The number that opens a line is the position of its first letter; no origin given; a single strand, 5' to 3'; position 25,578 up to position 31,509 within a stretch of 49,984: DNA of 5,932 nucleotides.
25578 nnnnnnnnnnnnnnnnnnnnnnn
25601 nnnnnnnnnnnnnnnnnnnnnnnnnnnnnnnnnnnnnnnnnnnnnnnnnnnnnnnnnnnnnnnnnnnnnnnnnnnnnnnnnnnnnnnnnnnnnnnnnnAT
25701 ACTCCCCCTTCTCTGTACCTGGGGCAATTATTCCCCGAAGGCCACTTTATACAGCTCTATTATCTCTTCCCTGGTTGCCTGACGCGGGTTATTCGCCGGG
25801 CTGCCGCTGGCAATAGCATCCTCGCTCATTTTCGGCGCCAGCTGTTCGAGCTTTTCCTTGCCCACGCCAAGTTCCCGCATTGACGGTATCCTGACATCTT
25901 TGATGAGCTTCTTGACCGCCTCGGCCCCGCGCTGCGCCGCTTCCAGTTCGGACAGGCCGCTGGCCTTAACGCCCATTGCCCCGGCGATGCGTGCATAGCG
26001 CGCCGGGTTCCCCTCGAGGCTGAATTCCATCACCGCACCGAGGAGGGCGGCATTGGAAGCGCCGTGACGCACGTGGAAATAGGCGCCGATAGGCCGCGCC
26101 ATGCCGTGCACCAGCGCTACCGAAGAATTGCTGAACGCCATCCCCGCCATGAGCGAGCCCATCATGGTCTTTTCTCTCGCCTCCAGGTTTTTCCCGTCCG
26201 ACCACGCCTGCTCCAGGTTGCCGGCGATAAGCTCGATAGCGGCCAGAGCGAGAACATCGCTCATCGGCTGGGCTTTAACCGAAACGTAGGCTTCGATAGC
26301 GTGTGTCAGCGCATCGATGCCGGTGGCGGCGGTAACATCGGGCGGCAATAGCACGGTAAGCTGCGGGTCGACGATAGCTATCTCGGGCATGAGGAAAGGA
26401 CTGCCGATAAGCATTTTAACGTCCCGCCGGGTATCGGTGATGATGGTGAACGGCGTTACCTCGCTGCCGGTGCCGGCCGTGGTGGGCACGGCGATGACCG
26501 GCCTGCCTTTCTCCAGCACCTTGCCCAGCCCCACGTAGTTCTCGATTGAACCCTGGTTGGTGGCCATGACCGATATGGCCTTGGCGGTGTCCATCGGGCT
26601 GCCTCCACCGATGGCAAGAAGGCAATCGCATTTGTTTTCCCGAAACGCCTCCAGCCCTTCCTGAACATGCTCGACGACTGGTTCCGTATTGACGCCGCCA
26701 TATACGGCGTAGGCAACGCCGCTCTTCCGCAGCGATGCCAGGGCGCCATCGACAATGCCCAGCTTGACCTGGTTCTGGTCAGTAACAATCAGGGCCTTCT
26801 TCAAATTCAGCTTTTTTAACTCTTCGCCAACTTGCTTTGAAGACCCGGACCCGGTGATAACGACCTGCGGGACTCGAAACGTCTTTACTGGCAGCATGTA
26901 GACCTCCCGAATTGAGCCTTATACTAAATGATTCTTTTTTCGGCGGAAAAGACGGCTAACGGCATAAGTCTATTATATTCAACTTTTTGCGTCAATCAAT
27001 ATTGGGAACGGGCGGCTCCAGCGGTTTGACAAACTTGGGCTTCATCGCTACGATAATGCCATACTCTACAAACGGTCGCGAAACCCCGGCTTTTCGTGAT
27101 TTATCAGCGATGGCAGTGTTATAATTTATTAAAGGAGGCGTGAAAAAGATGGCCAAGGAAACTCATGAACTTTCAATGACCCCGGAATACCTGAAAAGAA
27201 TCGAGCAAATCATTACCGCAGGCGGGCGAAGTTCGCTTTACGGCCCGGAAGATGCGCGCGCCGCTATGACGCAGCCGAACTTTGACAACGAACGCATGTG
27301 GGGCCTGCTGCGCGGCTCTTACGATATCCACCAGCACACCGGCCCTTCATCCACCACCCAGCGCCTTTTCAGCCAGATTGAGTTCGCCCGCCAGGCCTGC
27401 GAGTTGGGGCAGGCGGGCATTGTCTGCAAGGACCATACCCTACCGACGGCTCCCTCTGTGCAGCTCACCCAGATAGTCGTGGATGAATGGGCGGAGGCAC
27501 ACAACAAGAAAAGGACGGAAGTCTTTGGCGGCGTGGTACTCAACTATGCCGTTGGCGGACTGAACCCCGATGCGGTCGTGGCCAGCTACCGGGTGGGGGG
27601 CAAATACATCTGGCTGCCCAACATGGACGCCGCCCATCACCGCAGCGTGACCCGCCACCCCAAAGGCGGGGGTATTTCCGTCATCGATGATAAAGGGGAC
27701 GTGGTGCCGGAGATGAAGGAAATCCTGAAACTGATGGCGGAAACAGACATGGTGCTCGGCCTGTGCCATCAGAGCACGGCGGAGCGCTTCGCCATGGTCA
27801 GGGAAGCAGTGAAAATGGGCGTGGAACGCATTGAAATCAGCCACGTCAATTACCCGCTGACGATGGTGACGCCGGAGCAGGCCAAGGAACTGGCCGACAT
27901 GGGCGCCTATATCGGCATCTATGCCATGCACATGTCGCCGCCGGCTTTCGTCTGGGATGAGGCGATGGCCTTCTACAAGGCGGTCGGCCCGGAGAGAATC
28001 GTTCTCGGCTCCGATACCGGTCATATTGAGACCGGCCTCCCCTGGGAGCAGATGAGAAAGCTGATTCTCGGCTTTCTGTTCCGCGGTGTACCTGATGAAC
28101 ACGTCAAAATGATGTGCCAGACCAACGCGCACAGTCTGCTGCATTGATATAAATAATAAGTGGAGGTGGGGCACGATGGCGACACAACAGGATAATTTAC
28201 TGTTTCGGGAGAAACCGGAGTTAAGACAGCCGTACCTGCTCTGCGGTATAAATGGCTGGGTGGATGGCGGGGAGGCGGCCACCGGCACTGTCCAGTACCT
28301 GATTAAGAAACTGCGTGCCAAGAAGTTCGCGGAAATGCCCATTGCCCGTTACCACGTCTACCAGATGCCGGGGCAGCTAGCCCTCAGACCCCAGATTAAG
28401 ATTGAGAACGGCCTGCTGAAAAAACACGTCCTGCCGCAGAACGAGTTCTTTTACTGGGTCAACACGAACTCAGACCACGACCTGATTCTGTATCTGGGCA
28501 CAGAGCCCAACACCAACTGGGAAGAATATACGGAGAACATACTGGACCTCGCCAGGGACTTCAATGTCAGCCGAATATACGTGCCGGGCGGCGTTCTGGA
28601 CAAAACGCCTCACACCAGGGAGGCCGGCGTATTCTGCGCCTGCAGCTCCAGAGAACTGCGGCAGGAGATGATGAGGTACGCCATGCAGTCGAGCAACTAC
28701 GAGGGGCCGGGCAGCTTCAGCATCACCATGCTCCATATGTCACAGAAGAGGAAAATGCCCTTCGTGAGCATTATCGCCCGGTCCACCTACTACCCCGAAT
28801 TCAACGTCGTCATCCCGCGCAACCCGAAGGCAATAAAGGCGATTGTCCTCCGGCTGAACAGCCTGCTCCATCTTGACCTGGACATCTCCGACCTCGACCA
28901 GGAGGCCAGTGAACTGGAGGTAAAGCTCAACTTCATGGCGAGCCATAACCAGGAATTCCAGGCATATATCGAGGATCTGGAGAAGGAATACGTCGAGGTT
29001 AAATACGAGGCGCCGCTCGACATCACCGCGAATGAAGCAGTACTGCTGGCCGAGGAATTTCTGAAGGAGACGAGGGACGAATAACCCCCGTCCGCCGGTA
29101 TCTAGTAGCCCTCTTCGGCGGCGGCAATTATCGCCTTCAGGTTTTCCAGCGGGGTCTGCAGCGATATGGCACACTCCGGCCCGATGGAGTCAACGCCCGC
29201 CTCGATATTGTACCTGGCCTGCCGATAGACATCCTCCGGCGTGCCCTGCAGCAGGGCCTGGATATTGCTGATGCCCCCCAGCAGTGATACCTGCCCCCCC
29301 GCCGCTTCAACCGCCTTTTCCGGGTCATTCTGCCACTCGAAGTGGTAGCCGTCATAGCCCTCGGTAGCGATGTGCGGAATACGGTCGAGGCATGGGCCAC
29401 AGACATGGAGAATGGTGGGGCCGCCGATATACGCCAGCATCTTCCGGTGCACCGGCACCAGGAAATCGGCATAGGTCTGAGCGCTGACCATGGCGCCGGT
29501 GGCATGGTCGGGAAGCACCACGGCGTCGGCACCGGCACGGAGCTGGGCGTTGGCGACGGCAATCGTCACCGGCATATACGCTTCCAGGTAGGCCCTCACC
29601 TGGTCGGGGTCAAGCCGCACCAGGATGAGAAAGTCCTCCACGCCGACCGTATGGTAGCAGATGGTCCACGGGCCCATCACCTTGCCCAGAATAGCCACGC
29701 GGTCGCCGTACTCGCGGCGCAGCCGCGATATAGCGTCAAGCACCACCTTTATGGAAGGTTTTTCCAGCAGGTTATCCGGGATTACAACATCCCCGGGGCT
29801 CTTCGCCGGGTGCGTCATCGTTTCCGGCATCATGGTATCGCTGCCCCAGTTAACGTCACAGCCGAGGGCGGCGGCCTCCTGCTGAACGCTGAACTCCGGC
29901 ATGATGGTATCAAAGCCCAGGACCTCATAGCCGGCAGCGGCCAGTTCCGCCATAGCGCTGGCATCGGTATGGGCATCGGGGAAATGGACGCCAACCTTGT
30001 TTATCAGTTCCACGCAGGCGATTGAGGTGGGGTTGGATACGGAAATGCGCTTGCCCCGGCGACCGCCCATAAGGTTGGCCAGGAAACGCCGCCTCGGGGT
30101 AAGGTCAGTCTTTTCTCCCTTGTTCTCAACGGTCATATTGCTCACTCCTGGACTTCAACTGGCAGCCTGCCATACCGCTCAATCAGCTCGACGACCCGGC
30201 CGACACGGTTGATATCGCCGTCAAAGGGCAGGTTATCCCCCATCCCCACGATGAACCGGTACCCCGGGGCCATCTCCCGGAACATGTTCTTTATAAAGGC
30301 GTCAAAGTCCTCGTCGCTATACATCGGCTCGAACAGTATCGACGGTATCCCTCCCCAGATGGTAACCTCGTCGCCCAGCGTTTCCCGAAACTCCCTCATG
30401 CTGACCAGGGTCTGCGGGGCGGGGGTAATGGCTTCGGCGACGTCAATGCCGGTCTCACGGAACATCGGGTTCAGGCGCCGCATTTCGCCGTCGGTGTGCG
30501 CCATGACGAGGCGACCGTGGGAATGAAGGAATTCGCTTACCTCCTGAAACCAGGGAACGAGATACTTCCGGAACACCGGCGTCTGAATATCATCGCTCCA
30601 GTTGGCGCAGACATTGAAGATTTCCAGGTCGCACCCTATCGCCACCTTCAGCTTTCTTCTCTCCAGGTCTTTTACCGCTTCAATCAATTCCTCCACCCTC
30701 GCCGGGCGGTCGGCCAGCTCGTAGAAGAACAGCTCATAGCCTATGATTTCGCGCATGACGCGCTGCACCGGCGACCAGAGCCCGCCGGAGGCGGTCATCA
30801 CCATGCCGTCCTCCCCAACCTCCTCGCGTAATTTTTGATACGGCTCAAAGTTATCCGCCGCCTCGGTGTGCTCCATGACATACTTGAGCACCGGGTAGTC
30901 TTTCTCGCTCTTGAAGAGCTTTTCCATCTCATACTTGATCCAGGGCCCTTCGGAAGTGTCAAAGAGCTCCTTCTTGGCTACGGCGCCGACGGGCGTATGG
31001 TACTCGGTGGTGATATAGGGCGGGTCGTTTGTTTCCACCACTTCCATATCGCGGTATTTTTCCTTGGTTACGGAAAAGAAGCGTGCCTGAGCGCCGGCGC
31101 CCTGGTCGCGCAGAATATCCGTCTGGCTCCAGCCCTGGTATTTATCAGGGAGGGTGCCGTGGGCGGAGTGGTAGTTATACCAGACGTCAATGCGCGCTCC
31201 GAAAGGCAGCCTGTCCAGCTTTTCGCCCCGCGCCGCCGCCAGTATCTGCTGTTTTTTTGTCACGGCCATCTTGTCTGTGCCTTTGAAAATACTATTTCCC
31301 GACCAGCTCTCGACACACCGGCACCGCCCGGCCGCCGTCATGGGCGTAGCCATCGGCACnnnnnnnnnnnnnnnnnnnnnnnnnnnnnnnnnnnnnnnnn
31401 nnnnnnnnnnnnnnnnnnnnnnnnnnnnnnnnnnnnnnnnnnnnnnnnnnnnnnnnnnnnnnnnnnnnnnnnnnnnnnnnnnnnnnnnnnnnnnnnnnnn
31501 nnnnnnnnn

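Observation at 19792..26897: Corrinoid methyl-transfer module in one minus-strand operon with an Fe-ADH, an omega-aminotransferase and a Cys-rich membrane protein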

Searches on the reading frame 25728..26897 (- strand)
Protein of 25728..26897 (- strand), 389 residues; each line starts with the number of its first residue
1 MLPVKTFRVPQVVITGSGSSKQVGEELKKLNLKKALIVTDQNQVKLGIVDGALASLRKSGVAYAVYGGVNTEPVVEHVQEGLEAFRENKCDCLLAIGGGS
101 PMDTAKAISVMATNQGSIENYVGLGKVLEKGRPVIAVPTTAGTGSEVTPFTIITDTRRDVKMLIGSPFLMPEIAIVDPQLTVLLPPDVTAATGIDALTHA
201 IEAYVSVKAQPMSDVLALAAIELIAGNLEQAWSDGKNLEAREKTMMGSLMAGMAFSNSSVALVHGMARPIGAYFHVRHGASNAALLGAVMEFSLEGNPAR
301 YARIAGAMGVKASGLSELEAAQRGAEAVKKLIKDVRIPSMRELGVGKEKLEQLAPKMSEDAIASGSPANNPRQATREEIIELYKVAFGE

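Call 3: search_protein_families(library=pfam, proteins=[window:25728-26897:-])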
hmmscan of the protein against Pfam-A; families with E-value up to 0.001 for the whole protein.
window:25728-26897:- (389 aa): 3 families
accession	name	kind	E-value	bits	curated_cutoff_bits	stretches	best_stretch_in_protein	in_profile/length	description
PF25137.1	ADH_Fe_C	-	2.4e-58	197.5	27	1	189-386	1-193/194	Fe-containing alcohol dehydrogenase family, C-terminal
PF00465.25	Fe-ADH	-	8.8e-57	191.8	31.3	1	10-178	1-168/168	Iron-containing alcohol dehydrogenase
PF13685.12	Fe-ADH_2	-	5.5e-12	46.4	28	1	16-111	3-96/149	Iron-containing alcohol dehydrogenase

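Call 5: search_protein_families(library=ncbifam, proteins=[window:25728-26897:-], max_evalue=0.00001)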
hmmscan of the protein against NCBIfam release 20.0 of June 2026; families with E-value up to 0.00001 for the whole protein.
window:25728-26897:- (389 aa): 17 families
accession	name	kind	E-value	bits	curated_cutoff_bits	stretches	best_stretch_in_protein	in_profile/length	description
NF053866.1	CholDhdGbsBBac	equivalog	8.5e-115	383.5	550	1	2-387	7-391/392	choline dehydrogenase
TIGR02638.1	lactal_redase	equivalog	9.7e-115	383.4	523.15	1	7-383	4-379/379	lactaldehyde reductase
NF041833.1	Fe_ADH_ErcA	equivalog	7.6e-109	364.3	550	1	8-387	7-382/382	alcohol dehydrogenase-like regulatory protein ErcA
NF007911.0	PRK10624.1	equivalog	1.2e-104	350.3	537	1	12-386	10-381/382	lactaldehyde reductase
NF007363.0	PRK09860.1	equivalog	1.6e-92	310.6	581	1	5-386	4-382/383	L-threonine dehydrogenase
NF050025.1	SulfAcetaldRedSarD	equivalog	9.4e-88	294.7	700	1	9-387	7-385/385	sulfoacetaldehyde reductase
NF010378.0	PRK13805.1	equivalog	9.7e-85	285.1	951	1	5-387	457-864/872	bifunctional acetaldehyde-CoA/alcohol dehydrogenase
NF058672.1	4HyButDHCUPNE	equivalog_domain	1.3e-78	264.8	500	1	16-385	13-376/378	4-hydroxybutyrate dehydrogenase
NF011998.0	PRK15454.1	equivalog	5.6e-78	262.4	556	1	4-386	21-394/395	ethanolamine utilization ethanol dehydrogenase EutG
TIGR03405.1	Phn_Fe-ADH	equivalog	2.1e-58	197.8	423.7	1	13-320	7-315/355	iron-containing alcohol dehydrogenase PsrA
TIGR04266.1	NDMA_methanol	equivalog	1.3e-55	188.9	625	1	2-339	8-349/420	NDMA-dependent methanol dehydrogenase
NF011717.0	PRK15138.1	equivalog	2.7e-22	79.4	645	1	10-261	9-261/387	alcohol dehydrogenase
NF041822.1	daptide_DH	equivalog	3.2e-19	69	300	1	37-243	5-218/363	daptide-type RiPP biosynthesis dehydogenase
NF006941.0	PRK09423.1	subfamily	6.4e-12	45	336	1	5-112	3-107/367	glycerol dehydrogenase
NF002022.0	PRK00843.1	equivalog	1.9e-08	33.7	413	1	5-111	6-109/350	NAD(P)-dependent glycerol-1-phosphate dehydrogenase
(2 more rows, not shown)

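Call 16: search_solved_structures(query=window:25731-26897:-, max_evalue=1e-40)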
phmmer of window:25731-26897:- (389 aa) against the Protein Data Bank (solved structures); distinct sequences matched with E-value up to 1e-40: 28.
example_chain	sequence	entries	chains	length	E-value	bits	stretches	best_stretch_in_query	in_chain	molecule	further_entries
8zrl_A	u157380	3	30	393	2.5e-91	309.8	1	6-386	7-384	NAD-dependent methanol dehydrogenase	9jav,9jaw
3bfj_A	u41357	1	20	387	2.5e-87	296.6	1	7-387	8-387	1,3-propanediol oxidoreductase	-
8zwd_B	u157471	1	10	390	7.3e-82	278.7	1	6-386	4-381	NAD(P)-dependent methanol dehydrogenase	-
7qlq_AAA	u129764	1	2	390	2.7e-81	276.8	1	16-387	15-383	Lactaldehyde reductase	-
1rrm_A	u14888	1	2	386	6.4e-81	275.6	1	16-387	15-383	Lactaldehyde reductase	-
2bi4_A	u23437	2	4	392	8e-81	275.2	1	16-386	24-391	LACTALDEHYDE REDUCTASE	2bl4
7qlg_AAA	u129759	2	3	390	9e-81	275.1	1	16-387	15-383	Lactaldehyde reductase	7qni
7qls_AAA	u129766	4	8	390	9.9e-81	274.9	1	16-387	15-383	Lactaldehyde reductase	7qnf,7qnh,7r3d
5br4_A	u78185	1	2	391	1.3e-80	274.6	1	16-387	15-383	Lactaldehyde reductase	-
3owo_A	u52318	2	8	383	4.2e-80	272.9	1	5-387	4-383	Alcohol dehydrogenase 2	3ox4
7qnj_AAA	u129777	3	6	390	4.9e-80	272.6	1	16-387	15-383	Lactaldehyde reductase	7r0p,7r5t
4fr2_A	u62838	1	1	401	1.2e-76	261.4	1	7-387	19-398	1,3-propanediol dehydrogenase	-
3zdr_A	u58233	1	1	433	5e-61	210.1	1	27-387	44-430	ALCOHOL DEHYDROGENASE DOMAIN OF THE BIFUNCTIONAL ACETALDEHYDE DEHYDROGENASE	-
9ldl_C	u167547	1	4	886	5e-57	197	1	3-373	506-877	Aldehyde dehydrogenase family protein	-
5yvm_A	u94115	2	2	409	1.1e-55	192.6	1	12-384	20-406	alcohol dehydrogenase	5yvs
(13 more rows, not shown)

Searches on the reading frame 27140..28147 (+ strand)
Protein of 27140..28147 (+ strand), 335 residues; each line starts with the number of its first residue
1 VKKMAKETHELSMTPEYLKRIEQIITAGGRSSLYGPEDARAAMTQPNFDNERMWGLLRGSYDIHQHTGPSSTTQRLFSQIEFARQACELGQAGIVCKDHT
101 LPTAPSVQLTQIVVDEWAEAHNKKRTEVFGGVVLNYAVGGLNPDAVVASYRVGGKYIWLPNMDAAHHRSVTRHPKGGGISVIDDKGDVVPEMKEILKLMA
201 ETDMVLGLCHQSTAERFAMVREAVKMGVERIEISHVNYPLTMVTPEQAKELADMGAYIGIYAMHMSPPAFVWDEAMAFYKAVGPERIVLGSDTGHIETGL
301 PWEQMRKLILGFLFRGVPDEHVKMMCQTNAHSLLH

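Call 4: search_protein_families(library=pfam, proteins=[window:27140-28147:+])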
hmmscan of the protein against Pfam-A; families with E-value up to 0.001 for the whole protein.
window:27140-28147:+ (335 aa): 2 families
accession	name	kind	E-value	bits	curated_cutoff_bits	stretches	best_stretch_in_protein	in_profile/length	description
PF19799.5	DUF6282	-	3.9e-55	187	26.8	1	59-258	1-195/196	Family of unknown function (DUF6282)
PF04909.20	Amidohydro_2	-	4.6e-05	23.7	26.4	1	162-334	94-287/289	Amidohydrolase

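Call 5: search_protein_families(library=ncbifam, proteins=[window:27140-28147:+], max_evalue=0.00001)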
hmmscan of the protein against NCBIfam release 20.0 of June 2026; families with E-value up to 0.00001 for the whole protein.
window:27140-28147:+ (335 aa): 0 families

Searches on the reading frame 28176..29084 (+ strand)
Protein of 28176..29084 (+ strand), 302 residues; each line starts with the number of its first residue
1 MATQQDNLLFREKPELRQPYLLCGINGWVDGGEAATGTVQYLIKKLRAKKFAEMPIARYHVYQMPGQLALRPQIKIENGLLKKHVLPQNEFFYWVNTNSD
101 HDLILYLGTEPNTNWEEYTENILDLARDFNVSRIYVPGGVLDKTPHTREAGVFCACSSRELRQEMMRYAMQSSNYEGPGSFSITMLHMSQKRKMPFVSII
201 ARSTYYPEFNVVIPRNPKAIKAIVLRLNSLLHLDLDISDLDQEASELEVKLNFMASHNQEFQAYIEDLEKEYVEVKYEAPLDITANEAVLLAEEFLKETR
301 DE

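Call 4: search_protein_families(library=pfam, proteins=[window:28176-29084:+])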
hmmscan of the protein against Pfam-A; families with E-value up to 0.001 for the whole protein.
window:28176-29084:+ (302 aa): 1 family
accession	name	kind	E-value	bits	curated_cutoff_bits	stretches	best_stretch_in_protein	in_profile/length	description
PF09754.15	PAC2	-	8e-40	137.4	25.8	1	25-252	2-212/215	PAC2 family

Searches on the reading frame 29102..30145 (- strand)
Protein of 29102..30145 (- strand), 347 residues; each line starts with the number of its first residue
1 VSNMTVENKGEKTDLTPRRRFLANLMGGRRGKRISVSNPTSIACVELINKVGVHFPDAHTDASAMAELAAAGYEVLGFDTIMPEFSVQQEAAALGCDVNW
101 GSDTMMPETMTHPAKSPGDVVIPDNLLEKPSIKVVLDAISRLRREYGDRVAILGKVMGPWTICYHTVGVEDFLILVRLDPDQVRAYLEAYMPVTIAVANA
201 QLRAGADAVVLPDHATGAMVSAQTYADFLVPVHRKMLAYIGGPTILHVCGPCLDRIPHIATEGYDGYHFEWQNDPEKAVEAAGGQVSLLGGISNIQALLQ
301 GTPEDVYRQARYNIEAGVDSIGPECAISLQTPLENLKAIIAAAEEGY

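Call 4: search_protein_families(library=pfam, proteins=[window:29102-30145:-])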
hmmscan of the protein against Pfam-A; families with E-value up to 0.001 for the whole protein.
window:29102-30145:- (347 aa): 1 family
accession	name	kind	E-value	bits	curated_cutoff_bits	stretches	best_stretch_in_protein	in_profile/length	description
PF01208.23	URO-D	-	1.8e-56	192.1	23.9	1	29-345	13-345/346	Uroporphyrinogen decarboxylase (URO-D)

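Call 5: search_protein_families(library=ncbifam, proteins=[window:29102-30145:-], max_evalue=0.00001)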
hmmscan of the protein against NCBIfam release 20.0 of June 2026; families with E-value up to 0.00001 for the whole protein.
window:29102-30145:- (347 aa): 5 families
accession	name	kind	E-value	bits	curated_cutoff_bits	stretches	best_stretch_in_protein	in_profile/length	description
NF004889.0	PRK06252.1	subfamily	1.1e-77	261.3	244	1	14-345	3-335/340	methylcobalamin:coenzyme M methyltransferase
TIGR01463.1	mtaA_cmuA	subfamily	2e-77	260.7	235.4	1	14-345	2-337/340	MtaA/CmuA family methyltransferase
NF040654.1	MtaA_Meth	equivalog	1.5e-74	250.9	400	1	16-345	2-334/337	methylcobamide:CoM methyltransferase MtaA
NF041608.1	methylcob_mtaseMtbA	equivalog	1.1e-49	169.4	600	1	14-344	3-335/339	methylcobamide:CoM methyltransferase MtbA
TIGR01464.1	hemE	equivalog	1.7e-12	47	302.95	1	59-292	43-282/338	uroporphyrinogen decarboxylase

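Call 75: search_solved_structures(query=window:29105-30145:-, max_evalue=0.001)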
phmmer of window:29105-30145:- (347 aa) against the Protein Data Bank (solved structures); distinct sequences matched with E-value up to 0.001: 7.
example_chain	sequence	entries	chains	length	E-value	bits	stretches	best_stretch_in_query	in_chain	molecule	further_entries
4ay7_A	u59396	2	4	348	7.1e-49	170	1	12-347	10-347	METHYLCOBALAMIN: COENZYME M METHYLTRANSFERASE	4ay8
4exq_A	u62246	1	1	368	6.2e-09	38.6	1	91-315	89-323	Uroporphyrinogen decarboxylase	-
6w2o_A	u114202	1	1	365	6.3e-09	38.6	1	120-303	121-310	Uroporphyrinogen decarboxylase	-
4zr8_A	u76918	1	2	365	1.6e-07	34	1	116-306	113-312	Uroporphyrinogen decarboxylase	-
4wsh_A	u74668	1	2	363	2.6e-07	33.3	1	131-292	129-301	Uroporphyrinogen decarboxylase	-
3cyv_A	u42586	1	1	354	1.8e-06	30.6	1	122-293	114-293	Uroporphyrinogen decarboxylase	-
1j93_A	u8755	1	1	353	0.00011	24.7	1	112-304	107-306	UROPORPHYRINOGEN DECARBOXYLASE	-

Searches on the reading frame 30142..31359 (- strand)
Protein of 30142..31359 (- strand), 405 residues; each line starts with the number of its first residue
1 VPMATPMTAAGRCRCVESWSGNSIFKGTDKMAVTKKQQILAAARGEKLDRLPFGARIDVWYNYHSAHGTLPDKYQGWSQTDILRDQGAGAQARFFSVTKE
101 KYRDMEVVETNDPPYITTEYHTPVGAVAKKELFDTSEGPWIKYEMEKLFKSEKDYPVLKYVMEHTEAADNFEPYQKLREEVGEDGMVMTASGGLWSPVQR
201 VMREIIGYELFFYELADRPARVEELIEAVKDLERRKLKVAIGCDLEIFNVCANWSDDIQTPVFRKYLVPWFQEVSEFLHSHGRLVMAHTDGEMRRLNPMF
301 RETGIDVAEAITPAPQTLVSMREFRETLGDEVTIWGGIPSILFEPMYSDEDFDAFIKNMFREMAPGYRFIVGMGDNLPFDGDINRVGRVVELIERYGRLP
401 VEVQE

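Call 4: search_protein_families(library=pfam, proteins=[window:30142-31359:-])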
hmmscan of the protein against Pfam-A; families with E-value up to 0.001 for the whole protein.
window:30142-31359:- (405 aa): 1 family
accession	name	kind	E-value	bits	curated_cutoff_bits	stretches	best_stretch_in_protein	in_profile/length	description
PF01208.23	URO-D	-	7.1e-14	52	23.9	1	166-396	118-346/346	Uroporphyrinogen decarboxylase (URO-D)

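Call 5: search_protein_families(library=ncbifam, proteins=[window:30142-31359:-], max_evalue=0.00001)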
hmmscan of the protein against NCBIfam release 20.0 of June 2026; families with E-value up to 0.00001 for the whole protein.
window:30142-31359:- (405 aa): 1 family
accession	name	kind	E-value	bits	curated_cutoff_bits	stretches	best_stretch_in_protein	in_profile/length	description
TIGR01463.1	mtaA_cmuA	subfamily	3.4e-06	26.5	235.4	0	153-341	105-287/340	MtaA/CmuA family methyltransferase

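Call 74: search_solved_structures(query=window:30145-31269:-, max_evalue=1)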
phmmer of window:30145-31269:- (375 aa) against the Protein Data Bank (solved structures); distinct sequences matched with E-value up to 1: 13.
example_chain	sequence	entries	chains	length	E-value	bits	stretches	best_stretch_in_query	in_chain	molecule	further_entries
3gw3_A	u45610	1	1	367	0.0027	20.2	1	288-369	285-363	Uroporphyrinogen decarboxylase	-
2q6z_A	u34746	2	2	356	0.0051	19.4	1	288-369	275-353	Uroporphyrinogen decarboxylase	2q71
1r3v_A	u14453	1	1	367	0.0052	19.3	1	288-369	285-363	Uroporphyrinogen Decarboxylase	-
1r3r_A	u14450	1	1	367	0.0052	19.3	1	288-369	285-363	Uroporphyrinogen Decarboxylase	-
1r3q_A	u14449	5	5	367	0.0052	19.3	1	288-369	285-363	Uroporphyrinogen Decarboxylase | PROTEIN (UROPORPHYRINOGEN DECARBOXYLASE)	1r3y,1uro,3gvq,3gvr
1r3s_A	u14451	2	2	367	0.0052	19.3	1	288-369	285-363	Uroporphyrinogen Decarboxylase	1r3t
1r3w_A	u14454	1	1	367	0.0052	19.3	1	288-369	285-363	Uroporphyrinogen Decarboxylase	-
3gvv_A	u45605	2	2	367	0.0055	19.2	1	288-369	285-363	Uroporphyrinogen decarboxylase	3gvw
1jpk_A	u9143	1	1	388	0.0059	19.2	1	288-369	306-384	UROPORPHYRINOGEN DECARBOXYLASE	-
1jph_A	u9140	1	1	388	0.0063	19.1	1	288-369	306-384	UROPORPHYRINOGEN DECARBOXYLASE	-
3gw0_A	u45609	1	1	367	0.0071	18.9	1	288-369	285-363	Uroporphyrinogen decarboxylase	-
1jpi_A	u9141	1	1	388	0.0087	18.6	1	289-369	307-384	UROPORPHYRINOGEN DECARBOXYLASE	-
2pod_A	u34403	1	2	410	0.77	12.2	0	135-204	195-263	Mandelate racemase / muconate lactonizing enzyme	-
